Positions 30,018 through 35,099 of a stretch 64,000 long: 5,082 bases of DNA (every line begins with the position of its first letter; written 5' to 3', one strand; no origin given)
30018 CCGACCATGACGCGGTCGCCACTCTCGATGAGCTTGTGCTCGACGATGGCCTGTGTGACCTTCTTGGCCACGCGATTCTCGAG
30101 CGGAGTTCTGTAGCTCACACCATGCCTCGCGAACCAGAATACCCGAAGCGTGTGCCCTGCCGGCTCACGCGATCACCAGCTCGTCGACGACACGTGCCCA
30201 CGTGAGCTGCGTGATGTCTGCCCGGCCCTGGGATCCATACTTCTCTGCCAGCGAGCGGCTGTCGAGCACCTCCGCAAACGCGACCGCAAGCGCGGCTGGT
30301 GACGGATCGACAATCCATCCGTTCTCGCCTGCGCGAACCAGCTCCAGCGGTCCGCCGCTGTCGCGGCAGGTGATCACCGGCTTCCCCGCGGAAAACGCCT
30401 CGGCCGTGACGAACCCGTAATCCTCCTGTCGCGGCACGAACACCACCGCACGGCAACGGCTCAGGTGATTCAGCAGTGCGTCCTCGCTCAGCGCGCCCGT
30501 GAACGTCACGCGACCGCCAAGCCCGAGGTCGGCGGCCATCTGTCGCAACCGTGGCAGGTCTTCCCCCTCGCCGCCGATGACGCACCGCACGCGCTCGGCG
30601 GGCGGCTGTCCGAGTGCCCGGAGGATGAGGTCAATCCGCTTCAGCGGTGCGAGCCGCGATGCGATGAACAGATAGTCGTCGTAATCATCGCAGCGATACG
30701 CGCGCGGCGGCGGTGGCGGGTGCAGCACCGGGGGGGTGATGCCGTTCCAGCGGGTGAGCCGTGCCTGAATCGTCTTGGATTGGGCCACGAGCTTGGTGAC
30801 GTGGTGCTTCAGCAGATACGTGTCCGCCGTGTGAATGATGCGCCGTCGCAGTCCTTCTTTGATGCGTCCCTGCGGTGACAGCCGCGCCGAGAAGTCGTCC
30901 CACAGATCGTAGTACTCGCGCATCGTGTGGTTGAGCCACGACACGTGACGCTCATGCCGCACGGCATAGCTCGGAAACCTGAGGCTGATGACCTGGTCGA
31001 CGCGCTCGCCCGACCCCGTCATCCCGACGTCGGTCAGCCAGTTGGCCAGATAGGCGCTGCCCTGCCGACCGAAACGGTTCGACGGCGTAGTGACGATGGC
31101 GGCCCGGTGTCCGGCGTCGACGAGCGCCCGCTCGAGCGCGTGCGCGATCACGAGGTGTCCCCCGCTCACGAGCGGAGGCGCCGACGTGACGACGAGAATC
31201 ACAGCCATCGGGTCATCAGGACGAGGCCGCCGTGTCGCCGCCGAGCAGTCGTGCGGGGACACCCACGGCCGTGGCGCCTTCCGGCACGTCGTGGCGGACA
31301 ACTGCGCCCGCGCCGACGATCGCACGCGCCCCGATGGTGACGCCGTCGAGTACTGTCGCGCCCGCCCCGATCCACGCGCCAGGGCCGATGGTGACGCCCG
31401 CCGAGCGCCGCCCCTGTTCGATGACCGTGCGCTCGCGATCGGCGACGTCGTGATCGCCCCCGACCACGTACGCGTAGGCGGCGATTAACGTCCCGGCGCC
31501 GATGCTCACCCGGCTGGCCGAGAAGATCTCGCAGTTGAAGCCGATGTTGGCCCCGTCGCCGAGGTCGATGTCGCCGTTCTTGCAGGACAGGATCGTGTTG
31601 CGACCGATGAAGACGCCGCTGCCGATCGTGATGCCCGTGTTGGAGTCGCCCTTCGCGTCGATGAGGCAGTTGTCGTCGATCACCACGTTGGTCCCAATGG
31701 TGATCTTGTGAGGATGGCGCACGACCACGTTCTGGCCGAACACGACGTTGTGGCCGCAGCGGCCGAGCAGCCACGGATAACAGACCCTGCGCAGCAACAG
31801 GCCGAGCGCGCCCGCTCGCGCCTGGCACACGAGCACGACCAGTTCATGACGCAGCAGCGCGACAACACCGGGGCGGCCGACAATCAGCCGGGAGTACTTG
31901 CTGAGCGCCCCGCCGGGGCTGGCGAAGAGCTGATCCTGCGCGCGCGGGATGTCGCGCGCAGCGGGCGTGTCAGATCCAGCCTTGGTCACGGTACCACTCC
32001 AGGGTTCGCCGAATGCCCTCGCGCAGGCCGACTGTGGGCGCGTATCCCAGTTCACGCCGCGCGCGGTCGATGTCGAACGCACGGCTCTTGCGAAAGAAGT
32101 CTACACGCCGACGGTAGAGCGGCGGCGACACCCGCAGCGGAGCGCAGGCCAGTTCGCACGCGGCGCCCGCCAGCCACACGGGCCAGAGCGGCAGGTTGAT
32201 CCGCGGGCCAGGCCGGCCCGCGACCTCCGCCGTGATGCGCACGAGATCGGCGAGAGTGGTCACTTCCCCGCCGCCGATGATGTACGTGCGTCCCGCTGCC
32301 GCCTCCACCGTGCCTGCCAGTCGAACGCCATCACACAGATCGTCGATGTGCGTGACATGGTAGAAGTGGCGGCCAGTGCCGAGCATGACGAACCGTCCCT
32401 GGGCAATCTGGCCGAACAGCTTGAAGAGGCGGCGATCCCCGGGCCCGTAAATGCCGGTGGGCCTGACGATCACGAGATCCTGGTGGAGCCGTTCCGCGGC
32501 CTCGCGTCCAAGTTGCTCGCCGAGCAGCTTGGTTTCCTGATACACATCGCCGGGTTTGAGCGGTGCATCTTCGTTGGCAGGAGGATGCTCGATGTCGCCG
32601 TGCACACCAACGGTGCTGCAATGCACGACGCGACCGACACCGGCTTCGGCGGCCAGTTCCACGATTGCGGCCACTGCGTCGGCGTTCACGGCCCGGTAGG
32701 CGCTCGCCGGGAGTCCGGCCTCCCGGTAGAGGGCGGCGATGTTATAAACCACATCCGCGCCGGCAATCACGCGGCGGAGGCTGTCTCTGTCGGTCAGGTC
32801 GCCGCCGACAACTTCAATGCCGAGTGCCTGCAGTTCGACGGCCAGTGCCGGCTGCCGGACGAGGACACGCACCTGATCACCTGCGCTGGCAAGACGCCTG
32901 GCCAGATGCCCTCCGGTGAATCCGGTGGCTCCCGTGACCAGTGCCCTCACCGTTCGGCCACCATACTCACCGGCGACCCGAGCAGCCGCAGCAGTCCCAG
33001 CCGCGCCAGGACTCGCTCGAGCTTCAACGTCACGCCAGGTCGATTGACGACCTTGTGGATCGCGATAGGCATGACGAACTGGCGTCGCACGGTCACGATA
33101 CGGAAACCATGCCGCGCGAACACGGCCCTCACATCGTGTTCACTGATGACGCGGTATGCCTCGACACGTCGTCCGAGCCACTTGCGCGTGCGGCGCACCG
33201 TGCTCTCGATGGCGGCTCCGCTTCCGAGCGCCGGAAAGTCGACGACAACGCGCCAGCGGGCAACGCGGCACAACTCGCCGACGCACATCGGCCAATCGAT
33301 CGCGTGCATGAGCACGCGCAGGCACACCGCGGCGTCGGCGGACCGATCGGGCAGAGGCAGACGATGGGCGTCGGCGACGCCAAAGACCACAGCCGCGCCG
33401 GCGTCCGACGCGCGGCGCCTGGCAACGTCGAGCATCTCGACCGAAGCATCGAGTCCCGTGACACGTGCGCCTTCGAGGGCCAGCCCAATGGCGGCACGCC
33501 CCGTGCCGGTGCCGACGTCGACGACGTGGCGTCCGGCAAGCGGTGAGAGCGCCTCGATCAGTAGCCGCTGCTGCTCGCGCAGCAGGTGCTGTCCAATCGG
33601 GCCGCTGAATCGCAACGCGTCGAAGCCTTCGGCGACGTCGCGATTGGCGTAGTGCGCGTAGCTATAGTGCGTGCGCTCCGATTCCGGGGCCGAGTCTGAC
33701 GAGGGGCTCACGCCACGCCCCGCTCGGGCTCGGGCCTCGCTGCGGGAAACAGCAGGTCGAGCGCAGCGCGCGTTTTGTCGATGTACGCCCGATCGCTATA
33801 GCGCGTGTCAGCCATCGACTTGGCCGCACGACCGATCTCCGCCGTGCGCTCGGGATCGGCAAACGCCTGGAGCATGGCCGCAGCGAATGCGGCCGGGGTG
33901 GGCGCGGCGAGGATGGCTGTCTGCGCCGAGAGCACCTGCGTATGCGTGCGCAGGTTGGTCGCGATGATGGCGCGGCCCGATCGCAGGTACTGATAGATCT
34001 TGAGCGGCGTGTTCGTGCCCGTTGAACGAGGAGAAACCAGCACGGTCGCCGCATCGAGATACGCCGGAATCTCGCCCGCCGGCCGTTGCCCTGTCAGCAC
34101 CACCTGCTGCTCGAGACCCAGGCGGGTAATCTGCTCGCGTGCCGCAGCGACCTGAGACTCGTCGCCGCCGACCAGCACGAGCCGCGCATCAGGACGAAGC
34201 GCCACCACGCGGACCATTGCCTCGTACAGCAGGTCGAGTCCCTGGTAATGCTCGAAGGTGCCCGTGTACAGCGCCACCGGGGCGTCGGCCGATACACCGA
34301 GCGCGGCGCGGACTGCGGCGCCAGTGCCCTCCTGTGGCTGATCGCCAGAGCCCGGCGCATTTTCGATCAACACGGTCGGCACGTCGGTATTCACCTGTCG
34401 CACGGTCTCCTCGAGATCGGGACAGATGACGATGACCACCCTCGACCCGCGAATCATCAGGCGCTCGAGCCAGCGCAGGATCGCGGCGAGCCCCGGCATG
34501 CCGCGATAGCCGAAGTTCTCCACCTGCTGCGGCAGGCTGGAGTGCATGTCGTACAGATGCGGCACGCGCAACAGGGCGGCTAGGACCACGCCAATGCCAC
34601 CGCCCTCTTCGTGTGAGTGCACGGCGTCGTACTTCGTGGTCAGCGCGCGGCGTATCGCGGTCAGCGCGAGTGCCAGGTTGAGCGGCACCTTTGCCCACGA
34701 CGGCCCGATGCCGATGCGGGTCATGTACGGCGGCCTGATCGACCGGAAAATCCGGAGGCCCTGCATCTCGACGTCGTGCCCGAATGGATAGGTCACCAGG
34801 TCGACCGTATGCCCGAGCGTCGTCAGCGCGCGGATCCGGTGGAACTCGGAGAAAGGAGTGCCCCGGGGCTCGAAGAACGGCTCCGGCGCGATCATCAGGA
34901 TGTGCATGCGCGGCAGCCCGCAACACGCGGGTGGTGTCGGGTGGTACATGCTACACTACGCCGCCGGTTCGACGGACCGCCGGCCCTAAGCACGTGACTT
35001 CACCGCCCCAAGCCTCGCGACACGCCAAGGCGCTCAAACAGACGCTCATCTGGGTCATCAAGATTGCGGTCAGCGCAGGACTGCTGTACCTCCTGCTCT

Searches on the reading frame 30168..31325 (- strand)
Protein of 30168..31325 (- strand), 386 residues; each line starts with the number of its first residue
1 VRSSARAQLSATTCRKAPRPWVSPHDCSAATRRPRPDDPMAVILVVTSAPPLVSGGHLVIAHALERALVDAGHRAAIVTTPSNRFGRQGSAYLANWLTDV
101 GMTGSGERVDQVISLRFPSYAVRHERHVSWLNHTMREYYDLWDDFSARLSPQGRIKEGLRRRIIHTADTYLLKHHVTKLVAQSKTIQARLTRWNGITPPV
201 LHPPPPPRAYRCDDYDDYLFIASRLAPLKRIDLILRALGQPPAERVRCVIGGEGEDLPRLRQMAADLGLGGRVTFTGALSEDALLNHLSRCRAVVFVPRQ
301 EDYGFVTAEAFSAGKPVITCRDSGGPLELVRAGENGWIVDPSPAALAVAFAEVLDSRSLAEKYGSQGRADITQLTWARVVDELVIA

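Call 42: search_protein_families(library=pfam, proteins=[window:30168-31325:-], max_evalue=0.0001)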
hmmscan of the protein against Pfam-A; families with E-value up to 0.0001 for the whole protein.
window:30168-31325:- (386 aa): 3 families
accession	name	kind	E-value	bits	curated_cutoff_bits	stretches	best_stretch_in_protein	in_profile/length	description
PF00534.26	Glycos_transf_1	-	2.2e-29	102.6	26.4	1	216-369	15-171/172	Glycosyl transferases group 1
PF13692.12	Glyco_trans_1_4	-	7.5e-22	78.6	27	1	219-355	4-141/142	Glycosyl transferases group 1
PF20706.3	GT4-conflict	-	7.5e-06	25.6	26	1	218-383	199-385/385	Family 4 Glycosyltransferase in conflict systems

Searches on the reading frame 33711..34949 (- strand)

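Call 42: search_protein_families(library=pfam, proteins=[window:33711-34949:-], max_evalue=0.0001)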
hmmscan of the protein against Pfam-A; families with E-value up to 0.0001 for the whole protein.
window:33711-34949:- (413 aa): 4 families
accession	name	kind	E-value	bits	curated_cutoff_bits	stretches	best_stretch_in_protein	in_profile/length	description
PF13692.12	Glyco_trans_1_4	-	2.4e-21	76.9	27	1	224-365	2-142/142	Glycosyl transferases group 1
PF00534.26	Glycos_transf_1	-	8.6e-21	74.7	26.4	1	214-378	6-171/172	Glycosyl transferases group 1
PF13579.12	Glyco_trans_4_4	-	8.3e-17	62.4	29.7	1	39-196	11-156/158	Glycosyl transferase 4-like domain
PF13439.12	Glyco_transf_4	-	1.2e-14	55.1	28.5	1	39-195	12-162/170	Glycosyltransferase Family 4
